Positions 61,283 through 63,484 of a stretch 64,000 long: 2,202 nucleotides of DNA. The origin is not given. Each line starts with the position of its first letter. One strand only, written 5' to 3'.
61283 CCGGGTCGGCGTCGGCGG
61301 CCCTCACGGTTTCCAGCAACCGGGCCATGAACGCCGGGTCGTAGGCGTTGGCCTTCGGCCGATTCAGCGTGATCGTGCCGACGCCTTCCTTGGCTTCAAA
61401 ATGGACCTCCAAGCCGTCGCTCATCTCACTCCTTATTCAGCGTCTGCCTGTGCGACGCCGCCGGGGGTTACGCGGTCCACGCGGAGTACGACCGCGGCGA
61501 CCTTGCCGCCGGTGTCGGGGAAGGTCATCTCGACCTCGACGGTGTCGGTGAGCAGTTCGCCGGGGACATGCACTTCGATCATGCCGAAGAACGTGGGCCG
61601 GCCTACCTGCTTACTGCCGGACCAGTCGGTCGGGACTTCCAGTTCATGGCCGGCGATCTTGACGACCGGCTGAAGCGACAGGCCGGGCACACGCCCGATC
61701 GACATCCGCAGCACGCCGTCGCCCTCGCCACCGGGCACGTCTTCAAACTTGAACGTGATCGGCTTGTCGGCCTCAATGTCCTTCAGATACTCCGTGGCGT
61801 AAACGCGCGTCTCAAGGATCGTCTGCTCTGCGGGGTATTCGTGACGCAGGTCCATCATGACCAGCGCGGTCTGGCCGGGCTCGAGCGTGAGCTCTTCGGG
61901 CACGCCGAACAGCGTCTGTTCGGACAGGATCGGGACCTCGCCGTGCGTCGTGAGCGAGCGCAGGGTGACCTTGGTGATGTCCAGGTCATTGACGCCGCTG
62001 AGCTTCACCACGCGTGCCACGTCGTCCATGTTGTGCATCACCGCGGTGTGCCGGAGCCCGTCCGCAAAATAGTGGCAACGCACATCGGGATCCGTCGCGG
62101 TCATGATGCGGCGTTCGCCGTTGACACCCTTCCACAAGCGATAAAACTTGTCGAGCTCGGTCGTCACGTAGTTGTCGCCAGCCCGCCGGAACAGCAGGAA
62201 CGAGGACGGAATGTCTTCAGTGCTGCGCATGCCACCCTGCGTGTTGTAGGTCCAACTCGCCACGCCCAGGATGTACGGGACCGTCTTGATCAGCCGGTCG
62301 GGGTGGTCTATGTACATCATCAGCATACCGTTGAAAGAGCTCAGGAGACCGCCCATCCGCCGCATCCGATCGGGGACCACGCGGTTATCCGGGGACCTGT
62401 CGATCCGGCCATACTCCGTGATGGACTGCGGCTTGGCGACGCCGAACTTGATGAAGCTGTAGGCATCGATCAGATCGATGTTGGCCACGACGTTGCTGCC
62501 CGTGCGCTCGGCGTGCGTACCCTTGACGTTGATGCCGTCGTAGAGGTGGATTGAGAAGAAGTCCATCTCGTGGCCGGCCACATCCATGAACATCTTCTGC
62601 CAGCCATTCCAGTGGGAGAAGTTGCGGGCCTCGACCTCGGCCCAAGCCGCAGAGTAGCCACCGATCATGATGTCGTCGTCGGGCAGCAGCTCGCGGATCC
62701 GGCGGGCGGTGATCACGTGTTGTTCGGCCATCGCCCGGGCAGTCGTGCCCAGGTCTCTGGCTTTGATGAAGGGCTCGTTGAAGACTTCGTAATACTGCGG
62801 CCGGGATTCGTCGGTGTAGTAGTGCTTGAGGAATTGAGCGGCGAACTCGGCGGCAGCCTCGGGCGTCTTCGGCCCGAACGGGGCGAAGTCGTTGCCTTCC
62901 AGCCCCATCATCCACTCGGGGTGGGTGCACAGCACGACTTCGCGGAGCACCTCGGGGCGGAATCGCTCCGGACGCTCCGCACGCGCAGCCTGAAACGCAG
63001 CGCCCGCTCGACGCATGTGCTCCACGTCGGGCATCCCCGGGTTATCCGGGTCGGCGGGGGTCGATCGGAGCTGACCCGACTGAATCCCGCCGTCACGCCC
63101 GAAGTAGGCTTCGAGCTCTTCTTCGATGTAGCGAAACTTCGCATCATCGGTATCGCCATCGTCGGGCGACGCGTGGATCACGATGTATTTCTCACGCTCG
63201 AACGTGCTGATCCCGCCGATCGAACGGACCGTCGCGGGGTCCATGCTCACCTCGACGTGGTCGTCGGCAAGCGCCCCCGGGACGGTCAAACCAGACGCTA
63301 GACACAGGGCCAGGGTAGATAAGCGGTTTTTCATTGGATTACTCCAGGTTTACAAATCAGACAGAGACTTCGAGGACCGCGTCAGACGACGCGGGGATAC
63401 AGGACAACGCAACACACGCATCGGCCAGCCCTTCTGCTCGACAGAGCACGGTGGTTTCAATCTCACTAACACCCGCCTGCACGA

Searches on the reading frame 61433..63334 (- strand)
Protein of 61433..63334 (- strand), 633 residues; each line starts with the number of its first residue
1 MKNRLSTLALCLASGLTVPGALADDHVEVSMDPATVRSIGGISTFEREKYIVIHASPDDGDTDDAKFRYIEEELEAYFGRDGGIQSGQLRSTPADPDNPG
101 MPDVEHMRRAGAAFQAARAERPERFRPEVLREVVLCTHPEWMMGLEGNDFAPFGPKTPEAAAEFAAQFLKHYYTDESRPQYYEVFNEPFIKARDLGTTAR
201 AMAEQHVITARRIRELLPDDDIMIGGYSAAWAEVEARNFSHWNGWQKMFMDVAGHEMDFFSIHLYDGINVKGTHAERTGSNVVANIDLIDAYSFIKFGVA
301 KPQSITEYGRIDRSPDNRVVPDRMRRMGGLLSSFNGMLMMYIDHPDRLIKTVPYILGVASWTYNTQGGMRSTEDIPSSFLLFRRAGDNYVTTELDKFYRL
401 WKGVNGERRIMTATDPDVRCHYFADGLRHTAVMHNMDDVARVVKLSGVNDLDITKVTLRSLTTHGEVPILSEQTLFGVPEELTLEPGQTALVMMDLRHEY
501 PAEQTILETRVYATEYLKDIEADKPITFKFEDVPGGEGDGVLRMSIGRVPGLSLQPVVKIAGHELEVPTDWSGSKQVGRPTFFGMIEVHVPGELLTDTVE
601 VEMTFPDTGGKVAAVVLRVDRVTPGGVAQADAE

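Call 66: search_protein_families(library=pfam, proteins=[window:61433-63334:-], max_evalue=0.00001)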
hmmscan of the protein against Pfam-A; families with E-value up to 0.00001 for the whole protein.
window:61433-63334:- (633 aa): 2 families
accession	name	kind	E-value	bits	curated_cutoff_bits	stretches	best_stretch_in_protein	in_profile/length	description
PF18040.7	BPA_C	-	1.5e-25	89.5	26.2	1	527-619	1-94/95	beta porphyranase A C-terminal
PF18206.8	Porphyrn_cat_1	-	1.9e-18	67.4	27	1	417-518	1-105/105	Porphyranase beta-sandwich domain 1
